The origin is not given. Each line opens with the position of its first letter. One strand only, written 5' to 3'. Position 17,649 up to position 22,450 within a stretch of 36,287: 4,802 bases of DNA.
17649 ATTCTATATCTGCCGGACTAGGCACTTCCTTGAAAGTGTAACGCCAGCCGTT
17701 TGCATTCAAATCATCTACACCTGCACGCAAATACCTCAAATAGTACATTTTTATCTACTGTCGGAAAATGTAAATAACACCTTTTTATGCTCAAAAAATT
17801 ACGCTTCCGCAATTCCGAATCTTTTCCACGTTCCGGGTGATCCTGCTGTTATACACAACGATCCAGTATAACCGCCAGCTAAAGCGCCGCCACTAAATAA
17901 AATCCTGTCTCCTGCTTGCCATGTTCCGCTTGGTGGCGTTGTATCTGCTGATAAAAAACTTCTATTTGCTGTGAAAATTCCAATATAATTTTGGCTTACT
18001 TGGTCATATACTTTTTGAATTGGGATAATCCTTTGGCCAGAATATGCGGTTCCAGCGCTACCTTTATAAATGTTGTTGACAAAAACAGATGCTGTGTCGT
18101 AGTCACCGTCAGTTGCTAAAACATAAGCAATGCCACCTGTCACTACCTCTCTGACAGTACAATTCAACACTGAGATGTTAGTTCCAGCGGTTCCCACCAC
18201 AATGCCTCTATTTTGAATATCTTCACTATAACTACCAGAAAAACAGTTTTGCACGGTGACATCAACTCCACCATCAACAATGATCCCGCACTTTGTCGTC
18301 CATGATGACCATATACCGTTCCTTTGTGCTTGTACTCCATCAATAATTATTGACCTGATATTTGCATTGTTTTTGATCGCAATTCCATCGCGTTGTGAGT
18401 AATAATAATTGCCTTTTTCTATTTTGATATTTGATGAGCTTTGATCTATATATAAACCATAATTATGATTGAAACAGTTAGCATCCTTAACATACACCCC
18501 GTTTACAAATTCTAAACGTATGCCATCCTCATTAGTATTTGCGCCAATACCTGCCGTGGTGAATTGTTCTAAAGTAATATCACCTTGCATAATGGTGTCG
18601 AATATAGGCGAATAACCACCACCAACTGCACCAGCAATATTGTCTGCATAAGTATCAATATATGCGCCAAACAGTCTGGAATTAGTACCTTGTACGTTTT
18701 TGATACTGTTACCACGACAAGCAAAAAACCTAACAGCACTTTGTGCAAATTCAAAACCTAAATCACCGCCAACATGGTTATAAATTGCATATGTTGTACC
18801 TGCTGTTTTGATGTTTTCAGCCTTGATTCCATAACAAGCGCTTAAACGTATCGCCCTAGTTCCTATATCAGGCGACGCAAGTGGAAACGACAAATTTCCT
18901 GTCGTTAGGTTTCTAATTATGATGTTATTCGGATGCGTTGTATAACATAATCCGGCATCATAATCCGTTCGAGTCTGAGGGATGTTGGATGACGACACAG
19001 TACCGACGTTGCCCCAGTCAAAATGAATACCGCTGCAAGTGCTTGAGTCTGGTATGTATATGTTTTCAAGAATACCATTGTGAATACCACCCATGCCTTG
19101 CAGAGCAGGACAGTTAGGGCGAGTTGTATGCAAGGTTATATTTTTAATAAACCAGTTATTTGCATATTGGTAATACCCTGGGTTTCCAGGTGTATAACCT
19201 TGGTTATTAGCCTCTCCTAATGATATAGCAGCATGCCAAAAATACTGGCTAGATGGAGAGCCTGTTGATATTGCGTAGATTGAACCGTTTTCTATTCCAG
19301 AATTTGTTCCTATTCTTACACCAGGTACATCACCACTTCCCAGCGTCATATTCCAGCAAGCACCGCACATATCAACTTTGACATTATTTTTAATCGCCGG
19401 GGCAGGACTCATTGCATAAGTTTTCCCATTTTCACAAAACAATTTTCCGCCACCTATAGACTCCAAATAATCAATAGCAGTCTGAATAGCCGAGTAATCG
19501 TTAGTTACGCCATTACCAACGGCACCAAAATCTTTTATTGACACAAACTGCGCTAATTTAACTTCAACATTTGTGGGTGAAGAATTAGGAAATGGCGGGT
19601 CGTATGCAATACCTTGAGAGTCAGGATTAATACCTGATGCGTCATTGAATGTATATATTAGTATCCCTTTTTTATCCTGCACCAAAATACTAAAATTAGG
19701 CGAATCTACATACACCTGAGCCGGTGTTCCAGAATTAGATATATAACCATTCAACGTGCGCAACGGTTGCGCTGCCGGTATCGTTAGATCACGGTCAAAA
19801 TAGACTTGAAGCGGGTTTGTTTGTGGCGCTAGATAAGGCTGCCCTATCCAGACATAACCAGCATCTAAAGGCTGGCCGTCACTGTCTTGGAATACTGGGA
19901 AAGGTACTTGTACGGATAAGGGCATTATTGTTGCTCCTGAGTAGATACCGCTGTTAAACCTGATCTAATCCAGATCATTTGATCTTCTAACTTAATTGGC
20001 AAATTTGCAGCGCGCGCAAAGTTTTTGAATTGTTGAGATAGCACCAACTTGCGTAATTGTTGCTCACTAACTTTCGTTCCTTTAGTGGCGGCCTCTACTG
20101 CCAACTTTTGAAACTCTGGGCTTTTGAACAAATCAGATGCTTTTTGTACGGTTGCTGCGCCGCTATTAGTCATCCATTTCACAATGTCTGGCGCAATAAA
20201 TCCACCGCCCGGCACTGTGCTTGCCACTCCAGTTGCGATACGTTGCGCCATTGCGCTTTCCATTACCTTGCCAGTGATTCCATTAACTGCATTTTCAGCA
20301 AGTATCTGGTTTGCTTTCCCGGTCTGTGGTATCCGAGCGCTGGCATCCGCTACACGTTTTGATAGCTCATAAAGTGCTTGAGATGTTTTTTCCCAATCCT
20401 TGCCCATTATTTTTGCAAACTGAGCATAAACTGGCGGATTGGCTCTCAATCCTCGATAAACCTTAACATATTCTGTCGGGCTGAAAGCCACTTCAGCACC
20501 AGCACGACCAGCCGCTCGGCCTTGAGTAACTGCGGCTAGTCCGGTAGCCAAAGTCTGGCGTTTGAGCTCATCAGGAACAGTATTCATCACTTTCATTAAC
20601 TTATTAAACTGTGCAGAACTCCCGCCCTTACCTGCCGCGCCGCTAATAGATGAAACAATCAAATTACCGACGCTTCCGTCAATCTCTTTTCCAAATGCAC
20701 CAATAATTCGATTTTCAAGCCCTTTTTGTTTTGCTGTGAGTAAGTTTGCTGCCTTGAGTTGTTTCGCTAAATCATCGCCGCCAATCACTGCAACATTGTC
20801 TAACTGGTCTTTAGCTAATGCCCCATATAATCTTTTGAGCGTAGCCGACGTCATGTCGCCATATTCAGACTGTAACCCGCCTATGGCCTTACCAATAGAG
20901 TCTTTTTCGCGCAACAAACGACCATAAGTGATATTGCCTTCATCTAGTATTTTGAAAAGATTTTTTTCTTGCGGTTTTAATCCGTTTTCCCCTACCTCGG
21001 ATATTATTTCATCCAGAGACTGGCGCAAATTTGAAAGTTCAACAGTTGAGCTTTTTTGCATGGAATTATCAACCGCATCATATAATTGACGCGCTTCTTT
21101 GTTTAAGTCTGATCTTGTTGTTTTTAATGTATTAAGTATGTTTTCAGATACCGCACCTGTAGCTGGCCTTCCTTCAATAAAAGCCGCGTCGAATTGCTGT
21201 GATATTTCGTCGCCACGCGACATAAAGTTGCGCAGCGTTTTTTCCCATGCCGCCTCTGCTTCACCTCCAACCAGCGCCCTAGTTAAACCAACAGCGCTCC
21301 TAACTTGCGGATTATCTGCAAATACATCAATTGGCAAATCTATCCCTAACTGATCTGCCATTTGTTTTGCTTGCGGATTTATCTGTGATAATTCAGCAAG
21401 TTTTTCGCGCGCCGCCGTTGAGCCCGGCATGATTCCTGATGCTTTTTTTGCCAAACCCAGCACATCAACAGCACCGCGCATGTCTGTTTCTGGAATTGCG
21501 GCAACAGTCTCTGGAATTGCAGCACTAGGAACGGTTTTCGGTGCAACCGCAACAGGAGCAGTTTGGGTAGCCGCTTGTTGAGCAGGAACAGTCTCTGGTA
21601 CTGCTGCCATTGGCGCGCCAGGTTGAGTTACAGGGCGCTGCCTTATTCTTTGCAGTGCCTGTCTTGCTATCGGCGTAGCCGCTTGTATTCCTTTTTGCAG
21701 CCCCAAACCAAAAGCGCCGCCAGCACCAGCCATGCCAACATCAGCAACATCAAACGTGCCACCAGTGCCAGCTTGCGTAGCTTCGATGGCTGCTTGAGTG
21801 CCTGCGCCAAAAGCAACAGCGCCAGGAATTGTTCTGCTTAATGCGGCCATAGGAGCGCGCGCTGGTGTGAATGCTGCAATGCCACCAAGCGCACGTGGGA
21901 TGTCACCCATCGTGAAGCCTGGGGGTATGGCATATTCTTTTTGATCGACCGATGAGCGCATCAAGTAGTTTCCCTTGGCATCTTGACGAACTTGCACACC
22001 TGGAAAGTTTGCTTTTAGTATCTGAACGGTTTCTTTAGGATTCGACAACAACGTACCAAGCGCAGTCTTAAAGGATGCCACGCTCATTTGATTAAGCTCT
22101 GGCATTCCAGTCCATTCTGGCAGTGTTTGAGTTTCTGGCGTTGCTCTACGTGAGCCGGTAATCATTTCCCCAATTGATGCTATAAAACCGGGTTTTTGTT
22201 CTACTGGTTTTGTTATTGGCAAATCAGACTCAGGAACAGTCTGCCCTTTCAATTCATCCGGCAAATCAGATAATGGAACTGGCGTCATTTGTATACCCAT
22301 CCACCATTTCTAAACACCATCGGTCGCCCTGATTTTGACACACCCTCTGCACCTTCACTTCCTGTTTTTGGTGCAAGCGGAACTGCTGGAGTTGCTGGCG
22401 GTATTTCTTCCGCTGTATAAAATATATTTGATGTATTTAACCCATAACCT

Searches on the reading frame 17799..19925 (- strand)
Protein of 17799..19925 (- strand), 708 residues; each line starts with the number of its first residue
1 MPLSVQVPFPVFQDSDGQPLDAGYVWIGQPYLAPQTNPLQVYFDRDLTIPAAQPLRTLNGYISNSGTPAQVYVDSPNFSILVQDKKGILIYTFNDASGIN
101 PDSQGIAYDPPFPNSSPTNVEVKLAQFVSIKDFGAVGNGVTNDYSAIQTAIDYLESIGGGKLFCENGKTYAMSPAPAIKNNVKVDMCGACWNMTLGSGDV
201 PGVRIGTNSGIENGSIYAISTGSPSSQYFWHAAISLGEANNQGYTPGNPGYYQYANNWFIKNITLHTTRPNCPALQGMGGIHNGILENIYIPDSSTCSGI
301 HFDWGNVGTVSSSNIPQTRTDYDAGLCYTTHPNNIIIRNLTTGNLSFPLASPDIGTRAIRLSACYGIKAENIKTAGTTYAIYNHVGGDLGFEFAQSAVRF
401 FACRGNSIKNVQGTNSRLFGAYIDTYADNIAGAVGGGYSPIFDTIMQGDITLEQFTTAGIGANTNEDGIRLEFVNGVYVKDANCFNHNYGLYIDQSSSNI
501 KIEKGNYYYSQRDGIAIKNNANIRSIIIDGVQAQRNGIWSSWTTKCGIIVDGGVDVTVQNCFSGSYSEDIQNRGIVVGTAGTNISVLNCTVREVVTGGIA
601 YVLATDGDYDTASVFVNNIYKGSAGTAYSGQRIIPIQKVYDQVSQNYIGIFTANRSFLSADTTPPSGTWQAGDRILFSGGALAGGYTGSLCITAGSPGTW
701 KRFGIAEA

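Call 11: search_protein_families(library=pfam, proteins=[window:17799-19925:-])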
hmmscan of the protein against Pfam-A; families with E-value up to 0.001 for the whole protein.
window:17799-19925:- (708 aa): 2 families
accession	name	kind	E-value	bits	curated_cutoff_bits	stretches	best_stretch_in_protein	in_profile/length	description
PF13229.12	Beta_helix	-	0.00012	22.2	25.9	1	468-626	2-142/158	Right handed beta helix region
PF12708.12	Pect-lyase_RHGA_epim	-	0.00028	21.2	27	1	127-343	1-184/213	Rhamnogalacturonase A/epimerase, pectate lyase-like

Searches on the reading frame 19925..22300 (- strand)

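Call 11: search_protein_families(library=pfam, proteins=[window:19925-22300:-])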
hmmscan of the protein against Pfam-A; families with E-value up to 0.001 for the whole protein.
window:19925-22300:- (791 aa): 2 families
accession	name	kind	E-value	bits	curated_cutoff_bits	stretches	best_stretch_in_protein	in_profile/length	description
PF04892.17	VanZ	-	1.2e-05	26.4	30.1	1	131-201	55-121/126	VanZ like family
PF11838.14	ERAP1_C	-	0.00081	19.3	38.2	0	477-644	87-268/318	ERAP1-like C-terminal domain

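Call 32: search_protein_families(library=phrogs, proteins=[window:19925-22300:-], max_evalue=0.01)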
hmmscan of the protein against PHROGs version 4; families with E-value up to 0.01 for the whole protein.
window:19925-22300:- (791 aa): 1 family
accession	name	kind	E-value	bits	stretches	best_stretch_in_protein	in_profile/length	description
phrog_6704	-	unknown function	3.8e-28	99.3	1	237-765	172-686/707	-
